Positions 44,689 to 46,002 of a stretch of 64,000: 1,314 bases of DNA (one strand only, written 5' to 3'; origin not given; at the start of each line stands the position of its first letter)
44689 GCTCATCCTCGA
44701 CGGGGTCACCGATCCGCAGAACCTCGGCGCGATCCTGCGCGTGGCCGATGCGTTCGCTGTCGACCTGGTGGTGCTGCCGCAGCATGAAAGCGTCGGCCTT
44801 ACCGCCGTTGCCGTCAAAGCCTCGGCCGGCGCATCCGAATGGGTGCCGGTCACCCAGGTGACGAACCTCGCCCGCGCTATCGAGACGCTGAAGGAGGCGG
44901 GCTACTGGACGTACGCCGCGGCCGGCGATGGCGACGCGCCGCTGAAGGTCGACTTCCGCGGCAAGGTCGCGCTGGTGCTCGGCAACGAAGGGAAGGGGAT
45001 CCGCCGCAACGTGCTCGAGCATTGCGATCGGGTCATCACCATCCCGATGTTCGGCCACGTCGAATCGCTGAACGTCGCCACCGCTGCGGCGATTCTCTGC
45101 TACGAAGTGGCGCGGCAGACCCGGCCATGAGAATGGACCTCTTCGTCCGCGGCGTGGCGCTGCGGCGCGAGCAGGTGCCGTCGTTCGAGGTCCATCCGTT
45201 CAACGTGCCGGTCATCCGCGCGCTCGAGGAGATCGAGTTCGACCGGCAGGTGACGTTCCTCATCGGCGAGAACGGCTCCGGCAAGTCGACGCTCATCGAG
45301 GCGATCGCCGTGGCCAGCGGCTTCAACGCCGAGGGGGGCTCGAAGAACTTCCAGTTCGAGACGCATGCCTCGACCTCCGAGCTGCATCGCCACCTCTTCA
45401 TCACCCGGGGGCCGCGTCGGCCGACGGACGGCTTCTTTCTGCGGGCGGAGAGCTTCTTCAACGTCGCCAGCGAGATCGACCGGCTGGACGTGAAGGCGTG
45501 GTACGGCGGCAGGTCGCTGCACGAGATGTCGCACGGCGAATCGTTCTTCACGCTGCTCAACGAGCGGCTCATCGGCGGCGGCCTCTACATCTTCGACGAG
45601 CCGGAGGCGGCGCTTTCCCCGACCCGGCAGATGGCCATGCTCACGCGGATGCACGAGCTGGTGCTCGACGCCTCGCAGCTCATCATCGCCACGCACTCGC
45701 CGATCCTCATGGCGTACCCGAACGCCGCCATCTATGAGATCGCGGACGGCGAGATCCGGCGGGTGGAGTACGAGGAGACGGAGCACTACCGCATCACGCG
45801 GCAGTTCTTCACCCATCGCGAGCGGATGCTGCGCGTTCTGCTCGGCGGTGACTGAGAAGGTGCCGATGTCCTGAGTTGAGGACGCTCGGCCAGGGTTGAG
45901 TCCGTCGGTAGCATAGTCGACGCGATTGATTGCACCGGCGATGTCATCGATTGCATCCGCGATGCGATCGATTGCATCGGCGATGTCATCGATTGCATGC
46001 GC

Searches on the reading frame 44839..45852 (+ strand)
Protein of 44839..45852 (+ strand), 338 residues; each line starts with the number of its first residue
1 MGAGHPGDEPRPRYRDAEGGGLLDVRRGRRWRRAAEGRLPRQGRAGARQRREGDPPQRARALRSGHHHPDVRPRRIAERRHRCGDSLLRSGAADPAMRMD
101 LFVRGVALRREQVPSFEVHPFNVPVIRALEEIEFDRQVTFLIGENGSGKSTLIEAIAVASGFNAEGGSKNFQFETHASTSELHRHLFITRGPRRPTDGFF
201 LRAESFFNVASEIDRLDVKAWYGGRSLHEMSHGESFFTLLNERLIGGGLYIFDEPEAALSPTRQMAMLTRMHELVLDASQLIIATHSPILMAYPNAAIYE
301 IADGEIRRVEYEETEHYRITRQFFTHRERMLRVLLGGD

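Call 84: search_protein_families(library=pfam, proteins=[window:44839-45852:+], max_evalue=0.00001)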
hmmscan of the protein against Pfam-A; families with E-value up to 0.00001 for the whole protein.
window:44839-45852:+ (338 aa): 5 families
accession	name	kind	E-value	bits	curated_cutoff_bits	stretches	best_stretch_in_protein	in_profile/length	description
PF13304.12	AAA_21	-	5.8e-16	59.9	27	2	138-176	1-34/304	AAA domain, putative AbiEii toxin, Type IV TA system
PF13175.12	AAA_15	-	3e-15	57.1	32.1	2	249-290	331-373/374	AAA ATPase domain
PF13476.12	AAA_23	-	1.8e-10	42.2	27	1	130-176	13-61/201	AAA domain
PF02463.25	SMC_N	-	8.7e-10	38.8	40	1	131-158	19-46/220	RecF/RecN/SMC N terminal domain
PF13555.12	AAA_29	-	6.3e-07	29.5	27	1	130-157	15-43/61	P-loop containing region of AAA domain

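Call 89: search_protein_families(library=ncbifam, proteins=[window:44839-45852:+], max_evalue=0.001)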
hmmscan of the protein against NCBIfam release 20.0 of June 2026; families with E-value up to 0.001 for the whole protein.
window:44839-45852:+ (338 aa): 36 families (the best 25 are shown)
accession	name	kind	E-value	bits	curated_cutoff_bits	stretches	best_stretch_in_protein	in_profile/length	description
NF041760.1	PtuA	equivalog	3.2e-12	46.1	500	1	127-157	64-93/524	retron Ec78 anti-phage system effector ATPase PtuA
NF040873.1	AztA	equivalog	6e-10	39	220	1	134-157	16-39/191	zinc ABC transporter ATP-binding protein AztA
TIGR00634.1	recN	equivalog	8.7e-08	31.6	407.85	1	122-164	9-50/563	DNA repair protein RecN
TIGR01166.1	cbiO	subfamily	2e-07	30.7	211.8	0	222-287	120-186/190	cobalt ABC transporter, ATP-binding protein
TIGR00611.2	recf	equivalog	6.2e-07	28.9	172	1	128-162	11-47/339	DNA replication/repair protein RecF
NF047739.1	antiphage_MADS3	equivalog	6.2e-07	28.9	420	0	248-293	338-381/427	methylation-associated defense system AAA family ATPase MAD3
TIGR03608.1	L_ocin_972_ABC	subfamily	1.9e-06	27.5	254.85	0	227-293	132-199/206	putative bacteriocin export ABC transporter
NF010068.0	PRK13548.1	equivalog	3.8e-06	26.2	261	0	137-157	32-52/261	heme ABC transporter ATP-binding protein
NF045780.1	TrlF_fam_ATP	equivalog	8e-06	24.8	350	1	130-175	303-348/944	TrlF family AAA-like ATPase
TIGR04521.1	ECF_ATPase_2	equivalog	8.2e-06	25.1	330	0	128-156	20-51/279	energy-coupling factor transporter ATPase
TIGR02857.1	CydD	equivalog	1.6e-05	24.1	435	0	248-292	478-521/529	thiol reductant ABC exporter subunit CydD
NF010159.0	PRK13638.1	equivalog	2.4e-05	23.8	489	0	248-307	155-215/271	energy-coupling factor ABC transporter ATP-binding protein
NF000355.4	ribo_prot_ABC_F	equivalog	2.4e-05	23.4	380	1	140-273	343-474/499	ribosomal protection-like ABC-F family protein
NF007027.0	PRK09493.1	equivalog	2.5e-05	23.8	379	0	249-287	157-195/240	glutamine ABC transporter ATP-binding protein GlnQ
NF002981.0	PRK03695.1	equivalog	2.6e-05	23.7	281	0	137-158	27-48/253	vitamin B12 ABC transporter ATP-binding protein BtuD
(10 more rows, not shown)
